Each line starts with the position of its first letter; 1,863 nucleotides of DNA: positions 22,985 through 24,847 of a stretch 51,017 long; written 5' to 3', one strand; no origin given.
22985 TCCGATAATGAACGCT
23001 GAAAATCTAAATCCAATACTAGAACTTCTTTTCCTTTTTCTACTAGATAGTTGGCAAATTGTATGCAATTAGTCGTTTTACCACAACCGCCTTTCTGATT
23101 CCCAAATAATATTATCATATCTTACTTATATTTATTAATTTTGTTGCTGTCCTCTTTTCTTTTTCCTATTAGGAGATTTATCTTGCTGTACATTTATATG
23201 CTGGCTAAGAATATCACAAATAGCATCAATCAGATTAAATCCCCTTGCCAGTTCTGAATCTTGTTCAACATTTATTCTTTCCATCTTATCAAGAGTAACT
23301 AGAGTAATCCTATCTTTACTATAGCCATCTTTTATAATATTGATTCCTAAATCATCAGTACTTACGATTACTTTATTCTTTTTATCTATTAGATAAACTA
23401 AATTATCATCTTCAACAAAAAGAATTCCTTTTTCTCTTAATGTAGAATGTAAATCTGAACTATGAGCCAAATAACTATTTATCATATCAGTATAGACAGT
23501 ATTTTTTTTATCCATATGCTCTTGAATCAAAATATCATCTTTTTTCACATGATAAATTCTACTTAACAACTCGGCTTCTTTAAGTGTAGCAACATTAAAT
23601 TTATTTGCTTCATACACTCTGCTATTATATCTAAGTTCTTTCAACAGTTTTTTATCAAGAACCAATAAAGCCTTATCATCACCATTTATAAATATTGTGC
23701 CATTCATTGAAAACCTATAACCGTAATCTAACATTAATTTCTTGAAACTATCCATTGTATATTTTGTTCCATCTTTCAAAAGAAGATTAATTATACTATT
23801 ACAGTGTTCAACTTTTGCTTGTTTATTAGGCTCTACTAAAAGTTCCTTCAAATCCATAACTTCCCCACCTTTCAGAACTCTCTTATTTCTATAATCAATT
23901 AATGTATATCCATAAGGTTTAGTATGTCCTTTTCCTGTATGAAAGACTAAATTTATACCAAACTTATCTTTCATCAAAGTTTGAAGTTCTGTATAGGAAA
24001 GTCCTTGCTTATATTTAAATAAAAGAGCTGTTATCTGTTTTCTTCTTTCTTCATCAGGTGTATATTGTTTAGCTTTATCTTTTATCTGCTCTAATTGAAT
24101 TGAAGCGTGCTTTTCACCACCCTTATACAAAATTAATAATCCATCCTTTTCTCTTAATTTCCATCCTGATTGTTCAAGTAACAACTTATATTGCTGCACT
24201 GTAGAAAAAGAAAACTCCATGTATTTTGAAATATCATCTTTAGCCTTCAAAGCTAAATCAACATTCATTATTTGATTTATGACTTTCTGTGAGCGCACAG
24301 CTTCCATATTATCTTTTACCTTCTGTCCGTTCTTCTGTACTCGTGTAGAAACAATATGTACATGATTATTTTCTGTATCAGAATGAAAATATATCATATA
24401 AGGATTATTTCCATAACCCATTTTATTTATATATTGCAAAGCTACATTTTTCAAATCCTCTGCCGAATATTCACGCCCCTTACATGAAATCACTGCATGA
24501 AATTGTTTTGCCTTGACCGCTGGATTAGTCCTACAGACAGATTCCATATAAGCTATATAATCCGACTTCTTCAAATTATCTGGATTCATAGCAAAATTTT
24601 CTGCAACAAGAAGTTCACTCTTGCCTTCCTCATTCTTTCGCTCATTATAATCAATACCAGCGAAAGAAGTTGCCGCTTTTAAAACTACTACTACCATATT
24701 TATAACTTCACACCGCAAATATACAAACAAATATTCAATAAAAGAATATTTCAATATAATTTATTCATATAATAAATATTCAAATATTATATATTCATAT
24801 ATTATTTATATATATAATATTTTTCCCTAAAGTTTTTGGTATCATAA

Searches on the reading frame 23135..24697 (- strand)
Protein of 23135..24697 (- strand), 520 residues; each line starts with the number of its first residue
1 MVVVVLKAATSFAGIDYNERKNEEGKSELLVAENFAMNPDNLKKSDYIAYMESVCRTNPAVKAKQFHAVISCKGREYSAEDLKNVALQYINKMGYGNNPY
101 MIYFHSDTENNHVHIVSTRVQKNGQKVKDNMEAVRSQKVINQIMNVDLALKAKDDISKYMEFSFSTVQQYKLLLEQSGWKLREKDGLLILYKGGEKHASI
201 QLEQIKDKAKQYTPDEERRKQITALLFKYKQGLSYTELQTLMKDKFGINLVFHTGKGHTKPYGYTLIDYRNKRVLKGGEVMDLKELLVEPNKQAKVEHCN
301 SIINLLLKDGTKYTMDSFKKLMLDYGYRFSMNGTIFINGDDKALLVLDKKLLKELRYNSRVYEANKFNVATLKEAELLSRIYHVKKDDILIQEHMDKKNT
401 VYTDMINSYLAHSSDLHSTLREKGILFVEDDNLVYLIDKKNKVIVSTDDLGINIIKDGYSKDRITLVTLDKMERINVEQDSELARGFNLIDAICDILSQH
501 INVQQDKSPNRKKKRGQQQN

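Call 35: find_homologous_proteins(query=window:23135-24697:-, max_evalue=1e-10)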
Query window:23135-24697:- (520 aa): 720 proteins with E <= 1e-10 among 8000 candidates; the best 120 are listed.
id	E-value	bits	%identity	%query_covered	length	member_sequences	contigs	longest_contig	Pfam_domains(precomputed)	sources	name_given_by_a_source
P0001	0.0e+0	1142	100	100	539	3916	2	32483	PF03432.21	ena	-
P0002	0.0e+0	1141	100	100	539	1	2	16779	PF03432.21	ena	-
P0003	0.0e+0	1139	100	100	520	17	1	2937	PF03432.21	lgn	-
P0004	0.0e+0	1136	99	100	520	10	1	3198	PF03432.21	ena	-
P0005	0.0e+0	1136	99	100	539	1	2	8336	PF03432.21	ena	-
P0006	0.0e+0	1135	99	100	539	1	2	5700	PF03432.21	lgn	-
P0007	0.0e+0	1134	99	100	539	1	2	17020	PF03432.21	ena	-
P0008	0.0e+0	1133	99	100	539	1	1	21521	PF03432.21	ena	-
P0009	0.0e+0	1132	99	100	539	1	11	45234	PF03432.21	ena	-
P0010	0.0e+0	1129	98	100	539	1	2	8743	PF03432.21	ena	-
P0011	0.0e+0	1127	98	100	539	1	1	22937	PF03432.21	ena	-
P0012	0.0e+0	1125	98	100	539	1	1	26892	PF03432.21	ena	-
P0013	0.0e+0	1113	97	100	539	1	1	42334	PF03432.21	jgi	-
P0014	0.0e+0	1112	97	100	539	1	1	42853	PF03432.21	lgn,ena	-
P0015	0.0e+0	1111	97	100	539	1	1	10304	PF03432.21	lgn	-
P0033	3.9e-176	605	53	100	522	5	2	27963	PF03432.21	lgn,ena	-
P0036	1.7e-166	573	52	99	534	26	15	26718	PF03432.21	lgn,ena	-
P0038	4.5e-164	565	50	99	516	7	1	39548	PF03432.21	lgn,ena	-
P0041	1.4e-155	537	49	100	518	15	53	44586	PF03432.21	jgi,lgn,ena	-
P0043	1.9e-150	520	49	100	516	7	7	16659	PF03432.21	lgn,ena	-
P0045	3.2e-148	513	49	96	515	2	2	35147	PF03432.21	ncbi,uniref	ncbi:relaxase/mobilization nuclease domain-containing protein [Capnocytophaga canis]|uniref:relaxase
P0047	9.9e-144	498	47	98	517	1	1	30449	PF03432.21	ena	-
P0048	7.2e-142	492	47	99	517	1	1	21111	PF03432.21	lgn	-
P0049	3.6e-139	483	45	99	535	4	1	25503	PF03432.21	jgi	-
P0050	2.3e-137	477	46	100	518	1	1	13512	PF03432.21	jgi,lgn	jgi:hypothetical protein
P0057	2.6e-119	417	43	99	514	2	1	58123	PF03432.21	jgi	-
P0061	9.5e-114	399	40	100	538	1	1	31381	PF03432.21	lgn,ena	-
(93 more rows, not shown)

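Call 36: find_encoding_contigs(protein=P0038, flank=10000, max_places=1)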
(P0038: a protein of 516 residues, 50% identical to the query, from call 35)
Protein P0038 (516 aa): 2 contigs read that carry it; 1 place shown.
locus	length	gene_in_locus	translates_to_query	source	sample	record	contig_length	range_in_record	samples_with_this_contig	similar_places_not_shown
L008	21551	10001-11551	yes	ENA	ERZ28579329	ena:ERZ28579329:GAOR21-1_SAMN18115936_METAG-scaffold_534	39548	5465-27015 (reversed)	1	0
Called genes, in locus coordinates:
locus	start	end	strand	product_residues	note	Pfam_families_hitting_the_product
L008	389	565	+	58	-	-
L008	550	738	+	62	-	-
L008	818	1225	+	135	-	-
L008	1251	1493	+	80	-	-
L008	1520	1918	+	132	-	-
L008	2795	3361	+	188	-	-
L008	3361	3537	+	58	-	-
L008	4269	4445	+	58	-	-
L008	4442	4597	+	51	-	-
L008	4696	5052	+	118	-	-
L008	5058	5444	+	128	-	-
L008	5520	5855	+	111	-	-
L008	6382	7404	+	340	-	PF08401:ArdcN, PF18818:MPTase-PolyVal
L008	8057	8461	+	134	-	-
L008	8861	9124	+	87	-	PF20482:DUF6722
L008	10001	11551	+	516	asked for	PF03432:Relaxase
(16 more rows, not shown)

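Call 37: find_encoding_contigs(protein=P0041, flank=10000, max_places=2)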
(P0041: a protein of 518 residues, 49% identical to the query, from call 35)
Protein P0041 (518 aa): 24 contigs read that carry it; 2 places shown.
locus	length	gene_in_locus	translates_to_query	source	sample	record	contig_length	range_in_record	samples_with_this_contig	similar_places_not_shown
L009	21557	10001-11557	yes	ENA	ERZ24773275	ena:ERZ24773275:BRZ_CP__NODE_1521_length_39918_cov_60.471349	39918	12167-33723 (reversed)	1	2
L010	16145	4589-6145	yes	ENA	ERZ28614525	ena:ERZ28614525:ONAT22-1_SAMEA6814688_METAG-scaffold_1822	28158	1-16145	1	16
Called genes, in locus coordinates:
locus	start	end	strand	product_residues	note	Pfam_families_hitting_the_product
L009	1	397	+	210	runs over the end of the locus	-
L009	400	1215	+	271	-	PF13342:Toprim_Crpt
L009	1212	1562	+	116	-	-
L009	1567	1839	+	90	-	PF00216:Bac_DNA_binding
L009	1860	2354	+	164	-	-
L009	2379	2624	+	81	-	-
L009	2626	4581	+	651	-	PF14293:YWFCY, PF02534:T4SS-DNA_transf, PF10412:TrwB_AAD_bind, PF12696:TraG-D_C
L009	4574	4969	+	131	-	PF13560:HTH_31 (weak), PF01381:HTH_3 (weak), PF12844:HTH_19 (weak)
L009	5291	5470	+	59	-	-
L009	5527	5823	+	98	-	-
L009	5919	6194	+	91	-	-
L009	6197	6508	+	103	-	-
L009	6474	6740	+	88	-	-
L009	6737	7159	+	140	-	-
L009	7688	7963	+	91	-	PF20482:DUF6722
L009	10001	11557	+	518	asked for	PF03432:Relaxase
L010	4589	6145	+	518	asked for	PF03432:Relaxase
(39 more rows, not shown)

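Call 38: find_encoding_contigs(protein=P0033, flank=10000, max_places=1)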
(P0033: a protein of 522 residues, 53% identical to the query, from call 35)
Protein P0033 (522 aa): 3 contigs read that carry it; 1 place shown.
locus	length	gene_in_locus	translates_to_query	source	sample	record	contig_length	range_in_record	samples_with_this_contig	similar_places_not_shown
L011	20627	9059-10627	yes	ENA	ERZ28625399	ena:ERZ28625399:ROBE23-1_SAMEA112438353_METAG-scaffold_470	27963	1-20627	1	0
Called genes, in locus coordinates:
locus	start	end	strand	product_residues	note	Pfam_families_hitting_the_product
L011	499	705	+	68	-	-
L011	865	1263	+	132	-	-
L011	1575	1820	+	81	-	-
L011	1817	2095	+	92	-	PF15738:YafQ_toxin, PF05016:ParE_toxin (weak)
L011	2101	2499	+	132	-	-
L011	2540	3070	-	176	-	PF00216:Bac_DNA_binding, PF18291:HU-HIG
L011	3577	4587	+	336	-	PF08401:ArdcN, PF18818:MPTase-PolyVal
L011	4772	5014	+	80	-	-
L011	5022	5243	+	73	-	-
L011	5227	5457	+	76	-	-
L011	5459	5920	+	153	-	-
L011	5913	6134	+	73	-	-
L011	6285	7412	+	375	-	PF01051:Rep3_N, PF21205:Rep3_C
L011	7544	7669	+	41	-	-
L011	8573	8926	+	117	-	PF21983:NikA-like, PF05713:MobC (weak)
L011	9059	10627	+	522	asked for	PF03432:Relaxase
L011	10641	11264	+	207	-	PF01656:CbiA, PF02374:ArsA_ATPase (weak), PF09140:MipZ, PF13614:AAA_31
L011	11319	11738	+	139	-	-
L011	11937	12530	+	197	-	PF00440:TetR_N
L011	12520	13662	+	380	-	PF08541:ACP_syn_III_C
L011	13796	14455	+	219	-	-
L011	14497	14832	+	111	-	-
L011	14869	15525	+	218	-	-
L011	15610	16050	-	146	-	PF04002:RadC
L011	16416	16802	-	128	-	PF13560:HTH_31, PF12844:HTH_19 (weak), PF01381:HTH_3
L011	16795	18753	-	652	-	PF14293:YWFCY, PF02534:T4SS-DNA_transf, PF10412:TrwB_AAD_bind, PF12696:TraG-D_C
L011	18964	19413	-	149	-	-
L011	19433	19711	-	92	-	PF00216:Bac_DNA_binding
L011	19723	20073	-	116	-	-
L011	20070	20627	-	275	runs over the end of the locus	PF08063:Zn_ribbon_PADR1 (faint), PF13342:Toprim_Crpt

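Call 48: find_encoding_contigs(protein=P0045, flank=10000, max_places=1)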
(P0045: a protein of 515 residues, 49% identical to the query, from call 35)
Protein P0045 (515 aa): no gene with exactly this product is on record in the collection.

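Call 49: find_encoding_contigs(protein=P0047, flank=10000, max_places=1)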
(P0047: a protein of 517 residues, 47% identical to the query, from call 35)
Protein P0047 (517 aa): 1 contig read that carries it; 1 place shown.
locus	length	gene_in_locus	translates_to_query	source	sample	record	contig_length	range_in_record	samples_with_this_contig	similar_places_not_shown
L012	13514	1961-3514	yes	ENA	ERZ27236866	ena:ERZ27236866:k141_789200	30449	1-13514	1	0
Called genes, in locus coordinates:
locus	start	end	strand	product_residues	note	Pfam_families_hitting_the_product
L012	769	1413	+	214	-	PF21983:NikA-like, PF05713:MobC (weak)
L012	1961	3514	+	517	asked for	PF03432:Relaxase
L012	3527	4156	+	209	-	PF01656:CbiA, PF09140:MipZ (weak), PF13614:AAA_31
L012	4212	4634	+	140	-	-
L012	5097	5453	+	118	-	-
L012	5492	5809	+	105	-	PF13572:DUF4134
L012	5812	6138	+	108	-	-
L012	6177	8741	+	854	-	PF19044:P-loop_TraG, PF12846:AAA_10 (faint)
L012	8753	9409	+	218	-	-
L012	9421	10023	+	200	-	PF16464:DUF5045 (weak)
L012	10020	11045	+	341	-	PF07863:CtnDOT_TraJ, PF04610:TrbL (weak)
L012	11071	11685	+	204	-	-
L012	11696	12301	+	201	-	-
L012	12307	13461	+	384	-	PF12508:Transposon_TraM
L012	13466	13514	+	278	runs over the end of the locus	PF13595:DUF4138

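Call 50: find_encoding_contigs(protein=P0061, flank=10000, max_places=1)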
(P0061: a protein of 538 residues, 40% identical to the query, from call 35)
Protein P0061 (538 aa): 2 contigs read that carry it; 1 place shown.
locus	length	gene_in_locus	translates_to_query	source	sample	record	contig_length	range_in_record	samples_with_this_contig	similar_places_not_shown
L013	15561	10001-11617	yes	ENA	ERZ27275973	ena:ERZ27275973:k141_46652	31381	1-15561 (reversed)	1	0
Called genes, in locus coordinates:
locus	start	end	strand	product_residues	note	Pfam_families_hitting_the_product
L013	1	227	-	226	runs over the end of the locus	-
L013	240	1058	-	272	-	PF02498:Bro-N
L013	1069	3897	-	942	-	PF19044:P-loop_TraG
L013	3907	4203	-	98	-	PF13571:DUF4133 (weak)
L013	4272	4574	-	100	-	PF13572:DUF4134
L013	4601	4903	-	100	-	-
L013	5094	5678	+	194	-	PF00239:Resolvase, PF02796:HTH_7 (weak)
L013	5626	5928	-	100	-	-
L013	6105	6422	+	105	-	PF05015:HigB-like_toxin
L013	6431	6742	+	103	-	PF01381:HTH_3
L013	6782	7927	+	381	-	PF01051:Rep3_N, PF21205:Rep3_C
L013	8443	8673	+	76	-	-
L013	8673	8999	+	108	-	PF06296:RelE (weak)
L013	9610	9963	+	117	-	PF19514:MobC_2 (weak), PF21983:NikA-like, PF05713:MobC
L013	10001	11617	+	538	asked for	PF03432:Relaxase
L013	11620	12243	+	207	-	PF01656:CbiA, PF02374:ArsA_ATPase (weak), PF07015:VirC1 (weak), PF09140:MipZ, PF13614:AAA_31, PF16575:CLP1_P (faint)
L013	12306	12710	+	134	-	-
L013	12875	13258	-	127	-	PF13560:HTH_31 (weak), PF12844:HTH_19 (weak), PF01381:HTH_3 (weak)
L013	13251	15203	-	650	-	PF14293:YWFCY, PF02534:T4SS-DNA_transf, PF10412:TrwB_AAD_bind, PF12696:TraG-D_C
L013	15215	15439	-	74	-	-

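Call 61: find_encoding_contigs(protein=P0049, flank=10000, max_places=1)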
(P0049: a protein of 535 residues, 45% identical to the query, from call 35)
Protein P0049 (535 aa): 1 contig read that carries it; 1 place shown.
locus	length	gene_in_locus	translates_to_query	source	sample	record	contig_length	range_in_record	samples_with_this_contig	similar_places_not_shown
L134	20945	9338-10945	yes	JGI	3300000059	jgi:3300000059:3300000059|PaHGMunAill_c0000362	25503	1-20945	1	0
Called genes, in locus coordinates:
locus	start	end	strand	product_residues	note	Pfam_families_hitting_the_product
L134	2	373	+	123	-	?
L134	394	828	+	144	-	-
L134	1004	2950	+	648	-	PF14293:YWFCY, PF02534:T4SS-DNA_transf, PF10412:TrwB_AAD_bind, PF12696:TraG-D_C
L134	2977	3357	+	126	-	PF13560:HTH_31 (weak)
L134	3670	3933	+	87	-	-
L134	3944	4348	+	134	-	-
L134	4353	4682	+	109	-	-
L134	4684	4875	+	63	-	-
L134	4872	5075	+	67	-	-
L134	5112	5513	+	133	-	-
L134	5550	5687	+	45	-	-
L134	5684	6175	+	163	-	-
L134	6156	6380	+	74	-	-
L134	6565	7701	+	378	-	PF01051:Rep3_N, PF21205:Rep3_C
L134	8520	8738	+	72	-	-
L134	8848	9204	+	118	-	PF19514:MobC_2 (weak), PF21983:NikA-like, PF05713:MobC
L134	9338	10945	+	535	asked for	PF03432:Relaxase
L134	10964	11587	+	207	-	PF01656:CbiA, PF09140:MipZ, PF13614:AAA_31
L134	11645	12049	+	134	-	-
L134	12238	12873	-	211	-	PF00691:OmpA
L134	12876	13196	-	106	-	-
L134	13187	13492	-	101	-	PF18291:HU-HIG, PF00216:Bac_DNA_binding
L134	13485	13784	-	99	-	PF12728:HTH_17 (weak)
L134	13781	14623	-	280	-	PF08063:Zn_ribbon_PADR1 (faint), PF13342:Toprim_Crpt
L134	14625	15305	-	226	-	-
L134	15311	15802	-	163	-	-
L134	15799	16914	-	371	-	PF13154:DUF3991 (faint), PF13155:Toprim_2 (weak)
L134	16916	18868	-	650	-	-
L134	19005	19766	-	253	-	PF13351:DUF4099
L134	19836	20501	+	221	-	PF01551:Peptidase_M23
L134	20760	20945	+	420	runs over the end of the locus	PF13004:BACON (weak)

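Call 62: find_encoding_contigs(protein=P0057, flank=10000, max_places=1)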
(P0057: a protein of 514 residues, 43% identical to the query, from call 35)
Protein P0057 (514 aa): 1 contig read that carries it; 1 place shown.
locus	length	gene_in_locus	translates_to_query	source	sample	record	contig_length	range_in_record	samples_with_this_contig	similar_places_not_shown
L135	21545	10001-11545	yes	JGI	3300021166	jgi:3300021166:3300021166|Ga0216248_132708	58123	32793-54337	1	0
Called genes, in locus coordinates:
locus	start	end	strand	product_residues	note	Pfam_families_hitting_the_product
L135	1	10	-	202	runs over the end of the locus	PF14730:DUF4468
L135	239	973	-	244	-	PF09603:Fib_succ_major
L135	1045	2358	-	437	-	PF18962:Por_Secre_tail, PF09603:Fib_succ_major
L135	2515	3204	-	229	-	-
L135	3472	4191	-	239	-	-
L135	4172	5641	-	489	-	PF14237:GYF_2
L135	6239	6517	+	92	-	-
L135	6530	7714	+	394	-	-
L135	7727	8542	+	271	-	PF02661:Fic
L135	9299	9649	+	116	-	PF21983:NikA-like (weak), PF05713:MobC (weak)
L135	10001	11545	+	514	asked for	PF03432:Relaxase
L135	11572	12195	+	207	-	PF01656:CbiA, PF09140:MipZ (weak), PF13614:AAA_31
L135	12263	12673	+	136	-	-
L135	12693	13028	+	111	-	-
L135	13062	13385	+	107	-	PF13572:DUF4134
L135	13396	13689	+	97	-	-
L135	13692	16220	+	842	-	PF19044:P-loop_TraG, PF01935:DUF87 (weak), PF12846:AAA_10 (faint)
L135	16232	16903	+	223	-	-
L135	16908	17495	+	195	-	PF16464:DUF5045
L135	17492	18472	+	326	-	PF07863:CtnDOT_TraJ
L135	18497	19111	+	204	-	-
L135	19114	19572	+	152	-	-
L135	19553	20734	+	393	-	PF12508:Transposon_TraM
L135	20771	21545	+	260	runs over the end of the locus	PF13595:DUF4138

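Call 63: find_encoding_contigs(protein=P0036, flank=10000, max_places=1)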
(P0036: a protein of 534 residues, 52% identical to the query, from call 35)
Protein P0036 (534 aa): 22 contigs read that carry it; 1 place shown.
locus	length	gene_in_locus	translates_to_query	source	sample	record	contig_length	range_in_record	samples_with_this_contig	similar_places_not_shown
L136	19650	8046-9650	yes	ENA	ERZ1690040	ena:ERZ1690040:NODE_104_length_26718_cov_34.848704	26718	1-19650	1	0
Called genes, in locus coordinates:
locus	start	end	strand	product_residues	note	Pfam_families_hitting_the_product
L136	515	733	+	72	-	-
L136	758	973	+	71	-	PF08541:ACP_syn_III_C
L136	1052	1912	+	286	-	-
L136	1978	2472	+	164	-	-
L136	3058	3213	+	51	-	-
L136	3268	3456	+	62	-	-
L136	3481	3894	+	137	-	-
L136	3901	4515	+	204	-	-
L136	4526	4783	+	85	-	-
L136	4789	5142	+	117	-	-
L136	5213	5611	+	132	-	-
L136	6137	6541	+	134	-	-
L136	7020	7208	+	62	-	PF20482:DUF6722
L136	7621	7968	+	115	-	PF19514:MobC_2 (weak), PF21983:NikA-like, PF05713:MobC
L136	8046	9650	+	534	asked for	PF03432:Relaxase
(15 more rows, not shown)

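Call 73: search_protein_families(library=pfam, max_evalue=10, proteins=[L134:11645-12049:+, L013:12306-12710:+, L135:12263-12673:+, L011:4772-5014:+, L134:3670-3933:+, L134:13485-13784:-])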
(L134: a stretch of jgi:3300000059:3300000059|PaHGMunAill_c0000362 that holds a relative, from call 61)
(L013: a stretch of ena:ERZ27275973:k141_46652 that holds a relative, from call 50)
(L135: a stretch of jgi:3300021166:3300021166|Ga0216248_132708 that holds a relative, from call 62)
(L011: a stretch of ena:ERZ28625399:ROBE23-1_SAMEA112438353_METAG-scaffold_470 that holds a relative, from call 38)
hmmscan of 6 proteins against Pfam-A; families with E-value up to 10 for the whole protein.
L134:11645-12049:+ (134 aa): 6 families
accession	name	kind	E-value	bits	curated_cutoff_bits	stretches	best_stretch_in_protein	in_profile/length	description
PF16344.10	FecR_C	-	0.0091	16.4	24.4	1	73-103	30-60/70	FecR, C-terminal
PF22560.2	GMT-wHTH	-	0.021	15.7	27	1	76-106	49-79/82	GMT-like wHTH domain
PF17004.11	SRP_TPR_like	-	0.029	14.9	35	1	50-112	17-77/109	Putative TPR-like repeat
PF11888.13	DUF3408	-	0.039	14.6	29.9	1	31-128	42-137/139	Protein of unknown function (DUF3408)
PF00512.31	HisKA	-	0.11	13.1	26.9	1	14-63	18-57/66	His Kinase A (phospho-acceptor) domain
PF21793.2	DUF6877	-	0.13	12.3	24.4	1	54-75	2-25/53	Family of unknown function (DUF6877)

L013:12306-12710:+ (134 aa): 2 families
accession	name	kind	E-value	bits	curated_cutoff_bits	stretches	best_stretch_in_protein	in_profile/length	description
PF11888.13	DUF3408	-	0.074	13.8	29.9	1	74-124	85-138/139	Protein of unknown function (DUF3408)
PF22560.2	GMT-wHTH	-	0.23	12.4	27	1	71-97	49-75/82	GMT-like wHTH domain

L135:12263-12673:+ (136 aa): 2 families
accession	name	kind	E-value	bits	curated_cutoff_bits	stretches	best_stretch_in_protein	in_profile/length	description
PF06135.17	IreB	-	0.012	16.2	25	1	87-115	16-44/78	IreB regulatory phosphoprotein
PF07261.16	DnaB_2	-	0.096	12.8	22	1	89-129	32-71/74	Replication initiation and membrane attachment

L011:4772-5014:+ (80 aa): 2 families
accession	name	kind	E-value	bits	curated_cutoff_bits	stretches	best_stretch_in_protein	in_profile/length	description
PF15500.11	Ntox1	-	0.2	12.5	25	1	27-68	19-60/96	Putative RNase-like toxin, toxin_1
PF05394.16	AvrB_AvrC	-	0.22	11.1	23.2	1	9-73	106-170/326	Avirulence protein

L134:3670-3933:+ (87 aa): 0 families

L134:13485-13784:- (99 aa): 2 families
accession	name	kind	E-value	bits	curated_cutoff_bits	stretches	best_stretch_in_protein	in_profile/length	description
PF12728.13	HTH_17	-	1.2e-07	32.3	27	1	47-94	1-47/51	Helix-turn-helix domain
PF18211.6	Csm1_B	-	0.15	12.4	26.4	1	2-47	22-67/94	Csm1 subunit domain B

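Call 85: find_encoding_contigs(protein=P0048, flank=10000, max_places=1)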
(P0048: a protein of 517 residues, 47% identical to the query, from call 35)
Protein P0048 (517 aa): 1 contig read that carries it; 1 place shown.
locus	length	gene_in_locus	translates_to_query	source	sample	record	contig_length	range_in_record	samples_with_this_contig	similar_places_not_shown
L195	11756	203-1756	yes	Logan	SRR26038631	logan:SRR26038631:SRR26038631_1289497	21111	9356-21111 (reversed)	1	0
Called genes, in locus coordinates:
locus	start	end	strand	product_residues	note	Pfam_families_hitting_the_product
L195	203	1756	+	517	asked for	PF03432:Relaxase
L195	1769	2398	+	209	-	PF01656:CbiA, PF09140:MipZ (weak), PF13614:AAA_31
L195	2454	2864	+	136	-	-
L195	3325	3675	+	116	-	-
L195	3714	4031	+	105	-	PF13572:DUF4134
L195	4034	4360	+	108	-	-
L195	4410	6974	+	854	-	PF19044:P-loop_TraG, PF12846:AAA_10 (faint)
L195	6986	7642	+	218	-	-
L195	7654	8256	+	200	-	PF16464:DUF5045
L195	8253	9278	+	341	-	PF07863:CtnDOT_TraJ, PF04610:TrbL (weak)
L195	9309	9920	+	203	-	-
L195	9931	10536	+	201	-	-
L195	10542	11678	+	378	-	PF12508:Transposon_TraM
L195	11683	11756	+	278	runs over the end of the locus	PF13595:DUF4138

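Call 86: find_encoding_contigs(protein=P0050, flank=10000, max_places=1)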
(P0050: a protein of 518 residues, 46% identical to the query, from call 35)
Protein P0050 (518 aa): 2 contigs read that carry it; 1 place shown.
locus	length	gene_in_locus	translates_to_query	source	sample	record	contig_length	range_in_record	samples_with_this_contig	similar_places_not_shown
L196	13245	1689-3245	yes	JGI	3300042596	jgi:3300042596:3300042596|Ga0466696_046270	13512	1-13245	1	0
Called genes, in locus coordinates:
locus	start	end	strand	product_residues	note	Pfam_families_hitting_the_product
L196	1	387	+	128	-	?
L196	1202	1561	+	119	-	PF21983:NikA-like, PF05713:MobC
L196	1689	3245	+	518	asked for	PF03432:Relaxase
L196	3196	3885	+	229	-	PF02374:ArsA_ATPase (faint), PF01656:CbiA, PF09140:MipZ, PF13614:AAA_31, PF16575:CLP1_P (faint)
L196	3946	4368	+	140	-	-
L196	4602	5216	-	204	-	PF00691:OmpA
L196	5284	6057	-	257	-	PF13342:Toprim_Crpt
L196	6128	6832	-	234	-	-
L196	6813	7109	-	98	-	PF03703:bPH_2 (weak)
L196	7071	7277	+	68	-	-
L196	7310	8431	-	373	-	PF13154:DUF3991 (weak), PF13155:Toprim_2 (weak)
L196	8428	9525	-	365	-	PF08401:ArdcN, PF18818:MPTase-PolyVal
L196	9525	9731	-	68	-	-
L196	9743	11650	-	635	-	-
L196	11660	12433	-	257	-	PF13351:DUF4099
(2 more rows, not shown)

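Call 87: find_encoding_contigs(protein=P0043, flank=10000, max_places=1)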
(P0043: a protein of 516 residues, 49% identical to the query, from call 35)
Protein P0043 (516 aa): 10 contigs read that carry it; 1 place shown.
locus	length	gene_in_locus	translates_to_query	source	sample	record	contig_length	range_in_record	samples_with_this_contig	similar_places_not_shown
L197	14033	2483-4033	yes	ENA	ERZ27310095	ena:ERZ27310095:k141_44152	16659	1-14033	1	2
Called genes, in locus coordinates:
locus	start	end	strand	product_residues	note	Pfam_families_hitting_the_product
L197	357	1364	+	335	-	PF08401:ArdcN, PF18818:MPTase-PolyVal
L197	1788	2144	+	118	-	PF19514:MobC_2 (faint), PF21983:NikA-like, PF05713:MobC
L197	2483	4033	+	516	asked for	PF03432:Relaxase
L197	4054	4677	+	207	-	PF01656:CbiA, PF02374:ArsA_ATPase (weak), PF07015:VirC1 (weak), PF09140:MipZ, PF13614:AAA_31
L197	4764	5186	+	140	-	-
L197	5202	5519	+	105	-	-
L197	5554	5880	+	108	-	PF13572:DUF4134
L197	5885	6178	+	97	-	PF13571:DUF4133 (weak)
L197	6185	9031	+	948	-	PF19044:P-loop_TraG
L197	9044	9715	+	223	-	-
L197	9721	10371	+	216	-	-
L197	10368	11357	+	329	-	PF07863:CtnDOT_TraJ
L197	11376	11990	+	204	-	-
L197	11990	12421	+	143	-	-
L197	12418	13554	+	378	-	PF12508:Transposon_TraM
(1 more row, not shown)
